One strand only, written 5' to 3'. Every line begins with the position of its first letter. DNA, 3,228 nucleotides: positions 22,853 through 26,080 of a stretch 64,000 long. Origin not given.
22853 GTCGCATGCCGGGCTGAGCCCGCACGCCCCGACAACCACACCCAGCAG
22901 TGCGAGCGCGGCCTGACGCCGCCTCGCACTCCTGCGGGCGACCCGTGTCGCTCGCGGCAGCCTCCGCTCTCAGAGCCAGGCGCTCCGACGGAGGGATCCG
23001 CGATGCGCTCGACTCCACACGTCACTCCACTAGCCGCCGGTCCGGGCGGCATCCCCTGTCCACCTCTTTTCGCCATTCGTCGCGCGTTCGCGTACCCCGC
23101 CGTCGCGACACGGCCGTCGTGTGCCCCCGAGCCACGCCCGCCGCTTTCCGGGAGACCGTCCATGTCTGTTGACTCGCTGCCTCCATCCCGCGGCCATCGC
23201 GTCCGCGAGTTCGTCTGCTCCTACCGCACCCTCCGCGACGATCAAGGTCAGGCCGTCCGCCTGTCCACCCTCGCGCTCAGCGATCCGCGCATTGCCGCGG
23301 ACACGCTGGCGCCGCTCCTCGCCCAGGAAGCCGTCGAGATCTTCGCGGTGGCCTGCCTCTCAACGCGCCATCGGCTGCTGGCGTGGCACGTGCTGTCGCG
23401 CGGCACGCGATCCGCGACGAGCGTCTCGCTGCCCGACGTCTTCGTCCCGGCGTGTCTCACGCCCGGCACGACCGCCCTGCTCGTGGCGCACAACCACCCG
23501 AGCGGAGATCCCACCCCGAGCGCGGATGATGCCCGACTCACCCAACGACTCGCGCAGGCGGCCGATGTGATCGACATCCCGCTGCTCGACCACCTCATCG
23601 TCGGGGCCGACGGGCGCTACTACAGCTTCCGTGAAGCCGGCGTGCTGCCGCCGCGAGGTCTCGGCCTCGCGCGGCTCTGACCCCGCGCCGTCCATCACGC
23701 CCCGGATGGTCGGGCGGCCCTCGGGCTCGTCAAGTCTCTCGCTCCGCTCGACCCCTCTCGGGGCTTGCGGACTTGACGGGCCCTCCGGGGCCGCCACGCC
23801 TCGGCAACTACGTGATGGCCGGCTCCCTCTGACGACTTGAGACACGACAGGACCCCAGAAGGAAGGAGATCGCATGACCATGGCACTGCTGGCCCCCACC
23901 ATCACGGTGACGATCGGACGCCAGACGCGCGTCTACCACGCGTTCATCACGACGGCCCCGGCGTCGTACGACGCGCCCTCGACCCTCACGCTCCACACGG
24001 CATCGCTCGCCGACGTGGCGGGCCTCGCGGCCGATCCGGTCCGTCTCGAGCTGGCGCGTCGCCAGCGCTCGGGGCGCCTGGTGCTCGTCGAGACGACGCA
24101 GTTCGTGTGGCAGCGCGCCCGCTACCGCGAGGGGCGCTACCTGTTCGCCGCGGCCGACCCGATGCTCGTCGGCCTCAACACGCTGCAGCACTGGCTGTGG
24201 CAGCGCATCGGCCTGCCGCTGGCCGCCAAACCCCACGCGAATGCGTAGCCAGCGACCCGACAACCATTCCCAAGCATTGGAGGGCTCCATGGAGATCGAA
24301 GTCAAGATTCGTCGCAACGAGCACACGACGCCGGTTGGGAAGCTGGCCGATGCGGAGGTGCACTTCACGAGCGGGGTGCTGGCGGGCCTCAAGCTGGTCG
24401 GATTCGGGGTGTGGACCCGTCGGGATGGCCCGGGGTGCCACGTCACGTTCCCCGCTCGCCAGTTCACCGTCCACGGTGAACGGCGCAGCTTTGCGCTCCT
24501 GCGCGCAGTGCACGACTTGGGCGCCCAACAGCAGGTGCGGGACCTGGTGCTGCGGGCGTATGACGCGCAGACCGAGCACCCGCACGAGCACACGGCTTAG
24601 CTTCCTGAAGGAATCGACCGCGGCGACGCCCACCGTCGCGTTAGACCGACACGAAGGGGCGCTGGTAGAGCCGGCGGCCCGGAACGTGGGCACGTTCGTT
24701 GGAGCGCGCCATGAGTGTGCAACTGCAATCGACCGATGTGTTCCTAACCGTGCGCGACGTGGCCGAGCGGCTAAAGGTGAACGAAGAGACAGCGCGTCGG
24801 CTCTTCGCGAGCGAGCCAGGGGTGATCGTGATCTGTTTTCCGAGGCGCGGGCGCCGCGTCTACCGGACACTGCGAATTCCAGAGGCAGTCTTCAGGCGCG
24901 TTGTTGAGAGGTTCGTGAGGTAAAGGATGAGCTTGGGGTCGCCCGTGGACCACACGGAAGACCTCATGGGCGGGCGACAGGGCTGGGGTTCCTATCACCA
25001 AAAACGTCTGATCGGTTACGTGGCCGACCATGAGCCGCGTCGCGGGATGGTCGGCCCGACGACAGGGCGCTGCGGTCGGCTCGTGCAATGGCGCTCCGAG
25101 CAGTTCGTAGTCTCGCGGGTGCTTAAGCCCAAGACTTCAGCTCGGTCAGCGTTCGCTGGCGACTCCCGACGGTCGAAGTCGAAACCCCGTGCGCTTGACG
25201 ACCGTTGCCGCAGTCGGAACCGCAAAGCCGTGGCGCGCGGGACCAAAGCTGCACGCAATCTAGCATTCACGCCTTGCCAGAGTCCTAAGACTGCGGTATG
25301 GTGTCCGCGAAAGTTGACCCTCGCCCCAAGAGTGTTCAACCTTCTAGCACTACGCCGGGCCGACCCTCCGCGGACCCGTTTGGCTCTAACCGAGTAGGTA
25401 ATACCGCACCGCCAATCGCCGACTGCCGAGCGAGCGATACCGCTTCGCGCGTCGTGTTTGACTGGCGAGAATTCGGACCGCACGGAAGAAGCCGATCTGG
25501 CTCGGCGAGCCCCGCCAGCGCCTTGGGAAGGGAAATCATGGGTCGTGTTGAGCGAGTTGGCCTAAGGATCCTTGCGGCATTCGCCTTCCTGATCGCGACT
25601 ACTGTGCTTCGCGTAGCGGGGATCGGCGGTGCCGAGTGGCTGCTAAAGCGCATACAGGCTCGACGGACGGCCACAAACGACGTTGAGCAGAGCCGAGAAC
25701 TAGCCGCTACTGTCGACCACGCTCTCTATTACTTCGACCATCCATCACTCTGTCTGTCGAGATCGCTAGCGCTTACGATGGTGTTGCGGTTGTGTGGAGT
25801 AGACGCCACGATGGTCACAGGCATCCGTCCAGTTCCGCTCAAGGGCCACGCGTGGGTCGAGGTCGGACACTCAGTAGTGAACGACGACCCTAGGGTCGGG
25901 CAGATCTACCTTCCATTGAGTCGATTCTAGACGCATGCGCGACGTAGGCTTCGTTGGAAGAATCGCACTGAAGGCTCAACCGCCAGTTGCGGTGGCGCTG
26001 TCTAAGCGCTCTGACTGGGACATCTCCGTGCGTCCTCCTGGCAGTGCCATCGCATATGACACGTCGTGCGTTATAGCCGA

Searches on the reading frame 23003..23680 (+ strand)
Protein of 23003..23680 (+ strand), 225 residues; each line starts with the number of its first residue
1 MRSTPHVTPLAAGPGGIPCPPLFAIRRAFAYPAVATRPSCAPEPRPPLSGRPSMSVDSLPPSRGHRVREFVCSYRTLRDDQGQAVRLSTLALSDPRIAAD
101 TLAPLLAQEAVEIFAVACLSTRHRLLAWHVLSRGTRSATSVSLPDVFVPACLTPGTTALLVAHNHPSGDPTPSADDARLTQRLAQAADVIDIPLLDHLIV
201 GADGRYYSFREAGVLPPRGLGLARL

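Call 4: search_protein_families(library=pfam, proteins=[window:23003-23680:+], max_evalue=0.01)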
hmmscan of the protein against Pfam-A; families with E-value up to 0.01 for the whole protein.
window:23003-23680:+ (225 aa): 2 families
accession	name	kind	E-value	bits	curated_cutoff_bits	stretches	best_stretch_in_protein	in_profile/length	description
PF04002.20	RadC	-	2.8e-33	114.9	22.1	1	93-213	2-120/121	RadC-like JAB domain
PF14464.11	Prok-JAB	-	0.00054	20.3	25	1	142-190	59-100/114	Prokaryotic homologs of the JAB domain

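Call 5: search_protein_families(library=ncbifam, proteins=[window:23003-23680:+], max_evalue=0.1)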
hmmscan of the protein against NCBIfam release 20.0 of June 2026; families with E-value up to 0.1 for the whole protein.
window:23003-23680:+ (225 aa): 3 families
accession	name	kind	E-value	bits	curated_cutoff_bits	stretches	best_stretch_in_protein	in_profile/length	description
NF000642.1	PRK00024.1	equivalog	3.4e-32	111.8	180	1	90-214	89-211/212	RadC family protein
TIGR00608.1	radc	subfamily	1.4e-31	110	133.85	1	86-215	91-218/218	RadC family protein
NF058523.1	6A-MBL_cap2_3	equivalog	0.095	11.2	320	0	163-194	630-661/665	anti-phage 6A-MBL system cap2_3 protein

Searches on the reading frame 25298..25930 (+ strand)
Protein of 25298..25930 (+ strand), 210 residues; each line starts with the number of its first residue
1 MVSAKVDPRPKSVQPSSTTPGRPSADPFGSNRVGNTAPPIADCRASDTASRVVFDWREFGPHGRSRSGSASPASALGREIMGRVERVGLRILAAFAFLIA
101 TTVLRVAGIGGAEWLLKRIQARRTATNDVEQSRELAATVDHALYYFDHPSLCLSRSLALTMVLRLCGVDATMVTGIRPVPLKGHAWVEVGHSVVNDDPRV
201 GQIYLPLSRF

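Call 4: search_protein_families(library=pfam, proteins=[window:25298-25930:+], max_evalue=0.01)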
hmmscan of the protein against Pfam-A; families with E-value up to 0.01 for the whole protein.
window:25298-25930:+ (210 aa): 2 families
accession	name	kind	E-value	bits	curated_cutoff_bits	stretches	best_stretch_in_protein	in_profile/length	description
PF13471.12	Transglut_core3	-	3.5e-19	69.3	26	1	116-207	22-115/117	Transglutaminase-like superfamily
PF01841.26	Transglut_core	-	0.00019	22.1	23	1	132-189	42-96/108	Transglutaminase-like superfamily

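Call 5: search_protein_families(library=ncbifam, proteins=[window:25298-25930:+], max_evalue=0.1)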
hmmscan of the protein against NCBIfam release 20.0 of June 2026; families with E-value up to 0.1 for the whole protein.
window:25298-25930:+ (210 aa): 1 family
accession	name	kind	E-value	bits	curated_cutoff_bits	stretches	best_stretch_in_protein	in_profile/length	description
NF033537.1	lasso_biosyn_B2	equivalog_domain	8.9e-19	68.2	33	1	89-207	4-129/132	lasso peptide biosynthesis B2 protein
